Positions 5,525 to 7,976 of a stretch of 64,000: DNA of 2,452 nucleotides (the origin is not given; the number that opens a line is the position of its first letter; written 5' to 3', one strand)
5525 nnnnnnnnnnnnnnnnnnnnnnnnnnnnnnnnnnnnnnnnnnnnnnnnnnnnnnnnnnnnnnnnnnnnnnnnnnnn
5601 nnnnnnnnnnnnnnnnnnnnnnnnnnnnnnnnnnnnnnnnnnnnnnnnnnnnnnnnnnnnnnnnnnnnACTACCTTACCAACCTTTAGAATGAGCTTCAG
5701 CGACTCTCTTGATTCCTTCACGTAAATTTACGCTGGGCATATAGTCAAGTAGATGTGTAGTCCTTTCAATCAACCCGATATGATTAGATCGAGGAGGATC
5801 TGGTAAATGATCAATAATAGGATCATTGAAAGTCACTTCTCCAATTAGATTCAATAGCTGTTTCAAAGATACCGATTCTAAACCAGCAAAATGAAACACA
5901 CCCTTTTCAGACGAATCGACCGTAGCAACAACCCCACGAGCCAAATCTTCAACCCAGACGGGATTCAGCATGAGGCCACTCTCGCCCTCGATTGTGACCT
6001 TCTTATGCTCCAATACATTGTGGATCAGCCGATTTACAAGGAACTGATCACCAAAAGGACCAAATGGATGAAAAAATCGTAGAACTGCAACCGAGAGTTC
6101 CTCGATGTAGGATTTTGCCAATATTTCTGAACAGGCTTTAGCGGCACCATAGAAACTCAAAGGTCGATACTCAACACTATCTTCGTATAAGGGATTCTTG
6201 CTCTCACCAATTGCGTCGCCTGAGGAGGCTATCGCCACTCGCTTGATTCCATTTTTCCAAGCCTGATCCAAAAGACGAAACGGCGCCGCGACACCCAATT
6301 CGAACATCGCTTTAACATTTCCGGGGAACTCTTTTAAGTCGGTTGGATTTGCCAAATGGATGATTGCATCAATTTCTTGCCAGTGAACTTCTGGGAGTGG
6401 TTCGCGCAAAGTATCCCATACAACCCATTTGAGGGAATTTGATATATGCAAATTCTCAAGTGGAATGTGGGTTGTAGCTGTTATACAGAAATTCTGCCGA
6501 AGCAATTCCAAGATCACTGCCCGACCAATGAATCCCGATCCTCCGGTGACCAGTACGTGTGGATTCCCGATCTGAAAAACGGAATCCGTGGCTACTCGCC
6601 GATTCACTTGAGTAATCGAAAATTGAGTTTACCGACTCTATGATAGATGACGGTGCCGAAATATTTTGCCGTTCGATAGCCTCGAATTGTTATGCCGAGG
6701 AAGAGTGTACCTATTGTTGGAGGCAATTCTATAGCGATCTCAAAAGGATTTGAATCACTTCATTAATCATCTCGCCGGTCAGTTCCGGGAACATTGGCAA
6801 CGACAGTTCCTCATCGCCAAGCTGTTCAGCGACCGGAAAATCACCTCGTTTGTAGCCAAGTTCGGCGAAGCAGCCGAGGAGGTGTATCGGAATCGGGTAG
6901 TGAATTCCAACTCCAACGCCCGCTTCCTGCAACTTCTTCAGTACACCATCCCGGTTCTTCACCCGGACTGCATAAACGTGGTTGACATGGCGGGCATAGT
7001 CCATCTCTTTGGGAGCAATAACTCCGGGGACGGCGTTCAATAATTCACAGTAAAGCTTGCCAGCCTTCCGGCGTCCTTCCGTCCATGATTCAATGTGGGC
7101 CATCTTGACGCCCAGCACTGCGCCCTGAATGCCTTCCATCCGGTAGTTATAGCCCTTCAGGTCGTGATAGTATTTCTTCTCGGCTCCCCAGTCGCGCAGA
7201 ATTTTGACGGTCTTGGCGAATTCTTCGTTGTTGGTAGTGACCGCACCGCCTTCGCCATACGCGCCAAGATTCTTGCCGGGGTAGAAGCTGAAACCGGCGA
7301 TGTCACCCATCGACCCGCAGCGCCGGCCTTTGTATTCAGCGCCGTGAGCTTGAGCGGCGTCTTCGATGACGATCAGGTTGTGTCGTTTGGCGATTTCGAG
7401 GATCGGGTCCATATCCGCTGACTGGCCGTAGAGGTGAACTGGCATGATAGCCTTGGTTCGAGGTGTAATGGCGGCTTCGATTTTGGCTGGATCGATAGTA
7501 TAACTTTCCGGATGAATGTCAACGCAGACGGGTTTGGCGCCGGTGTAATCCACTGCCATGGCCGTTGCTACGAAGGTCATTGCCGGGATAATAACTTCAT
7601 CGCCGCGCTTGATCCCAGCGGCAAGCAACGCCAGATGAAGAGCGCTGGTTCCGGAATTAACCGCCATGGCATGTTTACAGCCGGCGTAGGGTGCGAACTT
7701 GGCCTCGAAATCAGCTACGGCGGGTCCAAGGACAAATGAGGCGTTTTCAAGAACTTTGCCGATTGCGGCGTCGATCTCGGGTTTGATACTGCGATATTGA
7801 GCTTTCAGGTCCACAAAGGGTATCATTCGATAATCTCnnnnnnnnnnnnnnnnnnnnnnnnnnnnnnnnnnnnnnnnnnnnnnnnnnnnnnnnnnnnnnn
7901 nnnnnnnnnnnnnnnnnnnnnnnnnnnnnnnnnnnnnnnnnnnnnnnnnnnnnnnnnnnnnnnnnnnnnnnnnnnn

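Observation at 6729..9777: WbpE/WbpB/WbpD-like triad (aminotransferase, Gfo/Idh/MocA oxidoreductase, hexapeptide acetyltransferase) with a small 4-TM protein between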

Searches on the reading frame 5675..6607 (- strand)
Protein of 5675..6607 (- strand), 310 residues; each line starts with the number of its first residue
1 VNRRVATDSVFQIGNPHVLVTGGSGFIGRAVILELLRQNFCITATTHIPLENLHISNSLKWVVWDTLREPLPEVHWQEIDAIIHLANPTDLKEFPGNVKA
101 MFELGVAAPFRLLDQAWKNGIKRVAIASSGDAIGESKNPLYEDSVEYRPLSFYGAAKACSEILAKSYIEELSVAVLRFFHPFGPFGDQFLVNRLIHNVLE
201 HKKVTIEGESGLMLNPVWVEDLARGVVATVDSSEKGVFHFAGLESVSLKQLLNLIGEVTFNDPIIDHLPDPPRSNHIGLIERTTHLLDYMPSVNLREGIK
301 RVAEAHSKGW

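Call 4: search_protein_families(library=pfam, proteins=[window:5675-6607:-], max_evalue=0.01)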
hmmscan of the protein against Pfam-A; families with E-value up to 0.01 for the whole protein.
window:5675-6607:- (310 aa): 5 families
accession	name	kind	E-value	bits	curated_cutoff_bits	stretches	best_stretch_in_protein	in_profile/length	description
PF01370.27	Epimerase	-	1.9e-25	90.1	20.9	1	18-235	1-230/240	NAD dependent epimerase/dehydratase family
PF16363.11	GDP_Man_Dehyd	-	1.7e-14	54.5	27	1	19-253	1-260/332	GDP-mannose 4,6 dehydratase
PF04321.23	RmlD_sub_bind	-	5.5e-14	52.4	27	1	17-251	2-223/287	RmlD substrate binding domain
PF01073.25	3Beta_HSD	-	6.1e-10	39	22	1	19-227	1-226/280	3-beta hydroxysteroid dehydrogenase/isomerase family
PF07993.18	NAD_binding_4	-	0.0001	22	20.1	0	20-40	1-21/258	Male sterility protein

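Call 5: search_protein_families(library=ncbifam, proteins=[window:5675-6607:-], max_evalue=0.01)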
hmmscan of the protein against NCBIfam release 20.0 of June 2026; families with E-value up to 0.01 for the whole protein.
window:5675-6607:- (310 aa): 19 families
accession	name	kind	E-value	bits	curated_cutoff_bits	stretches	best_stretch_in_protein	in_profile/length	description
TIGR01179.1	galE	equivalog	6.6e-15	54.8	262.3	1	18-184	2-179/332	UDP-glucose 4-epimerase GalE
TIGR02197.1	heptose_epim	equivalog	1.5e-14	53.9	274.6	1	18-300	1-307/316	ADP-glyceromanno-heptose 6-epimerase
TIGR01181.1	dTDP_gluc_dehyt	equivalog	8.1e-14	51.4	365.1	1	18-257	2-259/321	dTDP-glucose 4,6-dehydratase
TIGR01214.1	rmlD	equivalog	1.1e-13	50.9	224.05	1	18-250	2-217/285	dTDP-4-dehydrorhamnose reductase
TIGR03466.1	HpnA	hypoth_equivalog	5.6e-13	48.5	367.65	1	17-274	2-261/327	hopanoid-associated sugar epimerase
TIGR04180.1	EDH_00030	hypoth_equivalog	2.4e-11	43.2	475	1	18-259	1-256/297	NAD-dependent 4,6-dehydratase LegB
NF007490.0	PRK10084.1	subfamily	5e-09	35.6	649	1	135-236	149-253/361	dTDP-glucose 4,6-dehydratase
NF007956.0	PRK10675.1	subfamily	3.2e-08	33.1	394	1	17-184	2-183/338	UDP-glucose 4-epimerase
NF043036.1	ErythonDh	equivalog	3.7e-08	33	325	1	17-168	2-164/321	D-erythronate dehydrogenase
NF041293.1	G6PDh_Azf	equivalog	2.9e-07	30.2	400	1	17-176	4-175/252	NAD-dependent glucose-6-phosphate dehydrogenase Azf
NF042423.1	oxyalk_red_Shew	equivalog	4e-07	29.4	580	1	17-226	10-217/331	2-alkyl-3-oxoalkanoate reductase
NF007582.0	PRK10217.1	equivalog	8.4e-07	28.4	698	1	136-236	143-246/355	dTDP-glucose 4,6-dehydratase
NF042422.1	oxyalk_red_OleD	equivalog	8.6e-07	28.6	580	1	17-234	2-219/329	2-alkyl-3-oxoalkanoate reductase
TIGR01777.1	yfcH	hypoth_equivalog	6.5e-05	22.6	207.35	1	18-87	1-66/292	TIGR01777 family oxidoreductase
NF058621.1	DiazavRedAvaA7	equivalog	0.00019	21.2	400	1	18-243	3-232/304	3-diazoavenalumate denitrifying reductase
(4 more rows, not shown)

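Call 17: search_solved_structures(query=window:5675-6607:-, max_evalue=1e-8)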
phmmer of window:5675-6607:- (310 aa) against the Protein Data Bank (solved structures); distinct sequences matched with E-value up to 1e-8: 25.
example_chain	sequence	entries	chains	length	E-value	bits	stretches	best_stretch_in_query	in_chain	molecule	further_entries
6dnt_A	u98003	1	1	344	6.3e-20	74.8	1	11-274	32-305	NAD-dependent epimerase/dehydratase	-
6kv9_A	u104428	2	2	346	2.2e-18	69.8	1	14-265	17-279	MoeE5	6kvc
4zrm_A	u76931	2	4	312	1.5e-17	67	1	17-305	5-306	UDP-glucose 4-epimerase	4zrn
6zl6_A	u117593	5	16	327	2.4e-16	63.1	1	18-300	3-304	Epimerase domain-containing protein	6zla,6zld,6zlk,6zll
6zlj_A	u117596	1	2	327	8.5e-16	61.2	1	18-300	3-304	Epimerase domain-containing protein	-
6bwl_A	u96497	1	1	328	3.7e-15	59.2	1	18-303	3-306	Pal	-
4lk3_A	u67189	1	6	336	4.6e-14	55.5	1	17-302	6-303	UDP-glucuronic acid decarboxylase 1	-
6wjb_A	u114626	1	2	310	5.5e-14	55.3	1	17-236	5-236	NAD-dependent epimerase/dehydratase family protein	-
2b69_A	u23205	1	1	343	1.9e-13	53.5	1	16-302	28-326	UDP-glucuronate decarboxylase 1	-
4gll_A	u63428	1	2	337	2.2e-13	53.4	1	17-302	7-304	UDP-glucuronic acid decarboxylase 1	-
4m55_A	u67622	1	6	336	3.2e-13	52.8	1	17-302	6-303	UDP-glucuronic acid decarboxylase 1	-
6wj9_A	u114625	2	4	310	5e-13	52.1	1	17-236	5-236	NAD-dependent epimerase/dehydratase family protein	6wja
8rdg_A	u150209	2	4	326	8.6e-13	51.4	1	17-229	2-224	SDR family NAD(P)-dependent oxidoreductase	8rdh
3ehe_A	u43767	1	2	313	1.1e-12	51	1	18-257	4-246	UDP-glucose 4-epimerase (GalE-1)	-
8rdi_A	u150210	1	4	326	3.1e-12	49.5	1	17-229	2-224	SDR family NAD(P)-dependent oxidoreductase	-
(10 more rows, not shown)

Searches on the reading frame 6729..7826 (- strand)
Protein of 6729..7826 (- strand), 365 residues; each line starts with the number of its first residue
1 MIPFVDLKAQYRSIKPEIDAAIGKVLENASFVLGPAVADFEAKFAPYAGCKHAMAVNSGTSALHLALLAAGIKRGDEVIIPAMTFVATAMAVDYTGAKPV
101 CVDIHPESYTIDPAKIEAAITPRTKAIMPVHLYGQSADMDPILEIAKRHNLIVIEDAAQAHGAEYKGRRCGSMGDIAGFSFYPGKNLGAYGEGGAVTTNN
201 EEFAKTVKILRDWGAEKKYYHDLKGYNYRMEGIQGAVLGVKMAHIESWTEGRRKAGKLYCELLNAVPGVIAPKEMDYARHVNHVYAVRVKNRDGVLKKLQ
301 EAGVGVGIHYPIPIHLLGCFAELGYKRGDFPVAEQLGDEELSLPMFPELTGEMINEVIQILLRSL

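Call 4: search_protein_families(library=pfam, proteins=[window:6729-7826:-], max_evalue=0.01)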
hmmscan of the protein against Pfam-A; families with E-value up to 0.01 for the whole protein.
window:6729-7826:- (365 aa): 5 families
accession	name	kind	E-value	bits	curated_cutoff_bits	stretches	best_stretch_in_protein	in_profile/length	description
PF01041.23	DegT_DnrJ_EryC1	-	2.2e-126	422.4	19.8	1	14-361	3-359/360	DegT/DnrJ/EryC1/StrS aminotransferase family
PF00155.27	Aminotran_1_2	-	3e-10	40.3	19.7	1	38-210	45-244/361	Aminotransferase class I and II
PF01053.26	Cys_Met_Meta_PP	-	1.2e-09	37.7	27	1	35-163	52-180/381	Cys/Met metabolism PLP-dependent enzyme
PF00266.25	Aminotran_5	-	2.6e-06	27.1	21.5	1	56-162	67-181/371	Aminotransferase class-V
PF01212.27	Beta_elim_lyase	-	2.7e-06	27.4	27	1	34-158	31-170/288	Beta-eliminating lyase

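Call 5: search_protein_families(library=ncbifam, proteins=[window:6729-7826:-], max_evalue=0.01)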
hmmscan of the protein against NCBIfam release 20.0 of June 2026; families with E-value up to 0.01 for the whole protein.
window:6729-7826:- (365 aa): 49 families (the best 25 are shown)
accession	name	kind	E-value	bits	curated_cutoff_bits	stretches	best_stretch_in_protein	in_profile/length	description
TIGR03588.1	PseC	equivalog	3.9e-87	292.6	423.5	1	15-363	10-378/380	UDP-4-amino-4,6-dideoxy-N-acetyl-beta-L-altrosamine transaminase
NF008687.0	PRK11706.1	equivalog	1e-70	238.4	375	1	45-362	41-371/375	dTDP-4-amino-4,6-dideoxygalactose transaminase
TIGR04181.1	NHT_00031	hypoth_equivalog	8.8e-70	235.4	420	1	33-344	28-357/359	LegC family aminotransferase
NF008658.2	PRK11658.1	equivalog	1.3e-67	228.1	631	1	17-361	15-373/379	UDP-4-amino-4-deoxy-L-arabinose aminotransferase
TIGR02379.1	ECA_wecE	subfamily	9.4e-61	205.6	434.85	1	47-363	43-373/376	dTDP-4-amino-4,6-dideoxy-D-glucose transaminase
TIGR04427.1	PLP_DesI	equivalog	5.2e-56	190.4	650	1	33-361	50-379/390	dTDP-4-dehydro-6-deoxyglucose aminotransferase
NF011936.0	PRK15407.1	equivalog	5.2e-52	177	423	2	30-215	60-252/440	lipopolysaccharide biosynthesis protein RfbH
NF005816.0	PRK07682.1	equivalog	7.9e-13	47.8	620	1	53-160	92-206/390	aminotransferase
NF004770.0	PRK06108.1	subfamily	2.5e-12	46.3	422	1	41-175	87-228/396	pyridoxal phosphate-dependent aminotransferase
NF041364.1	GntC_guanitoxin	equivalog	1.6e-11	43.8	415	1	54-157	63-174/356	guanitoxin biosynthesis PLP-dependent (S)-gamma-hydroxy-L-arginine cyclodehydratase GntC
NF006488.0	PRK08912.1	equivalog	5e-10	38.8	498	1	53-159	89-201/387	aminotransferase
NF006569.0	PRK09082.1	subfamily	5.6e-10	38.9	420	1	51-161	91-207/386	methionine aminotransferase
NF004621.0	PRK05957.1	equivalog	1.1e-09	37.5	498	1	53-130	91-167/389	pyridoxal phosphate-dependent aminotransferase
NF004975.0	PRK06348.1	equivalog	1.6e-08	33.9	549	1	51-157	90-202/384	pyridoxal phosphate-dependent aminotransferase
NF005817.0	PRK07683.1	equivalog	6.7e-08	31.6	575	1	54-156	93-200/387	aminotransferase A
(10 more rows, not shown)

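Call 8: search_solved_structures(query=window:6729-7826:-, max_evalue=1e-40)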
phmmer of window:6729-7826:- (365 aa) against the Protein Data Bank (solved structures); distinct sequences matched with E-value up to 1e-40: 40.
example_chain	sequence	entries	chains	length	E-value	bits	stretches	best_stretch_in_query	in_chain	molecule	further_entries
7b0d_A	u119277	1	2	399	2.2e-116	392.1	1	1-357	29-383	Glutamine--scyllo-inositol transaminase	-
3frk_A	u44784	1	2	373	1.2e-106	360.1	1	2-359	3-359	QdtB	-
2oga_A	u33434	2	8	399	1.6e-103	349.7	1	2-354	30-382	Transaminase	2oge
7n63_A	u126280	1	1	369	2e-87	296.8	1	1-361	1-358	Putative aminotransferase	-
3nyu_A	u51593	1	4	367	3.7e-82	279.4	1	1-354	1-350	Aminotransferase WbpE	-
3nu7_A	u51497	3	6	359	3.8e-82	279.4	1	1-354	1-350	Aminotransferase WbpE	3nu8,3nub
3nys_A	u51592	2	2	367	2.6e-81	276.7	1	1-354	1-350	Aminotransferase WbpE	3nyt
3bn1_A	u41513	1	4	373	3.5e-80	272.9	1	33-361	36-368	Perosamine synthetase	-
3dr7_A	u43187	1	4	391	4.1e-80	272.7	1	33-361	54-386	Putative perosamine synthetase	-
3dr4_A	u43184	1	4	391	1.3e-79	271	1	33-361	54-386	Putative perosamine synthetase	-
8e77_A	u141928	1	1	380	7.7e-78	265.2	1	1-350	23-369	DegT/DnrJ/EryC1/StrS aminotransferase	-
8e75_A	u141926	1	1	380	7.7e-78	265.2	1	1-350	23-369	DegT/DnrJ/EryC1/StrS aminotransferase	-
5u1z_A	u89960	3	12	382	4.2e-77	262.8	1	7-361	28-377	Putative aminotransferase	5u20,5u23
5u21_A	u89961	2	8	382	2.9e-76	260.1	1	7-361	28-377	Putative aminotransferase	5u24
3uwc_A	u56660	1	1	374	1.3e-73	251.3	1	2-359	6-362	Nucleotide-sugar aminotransferase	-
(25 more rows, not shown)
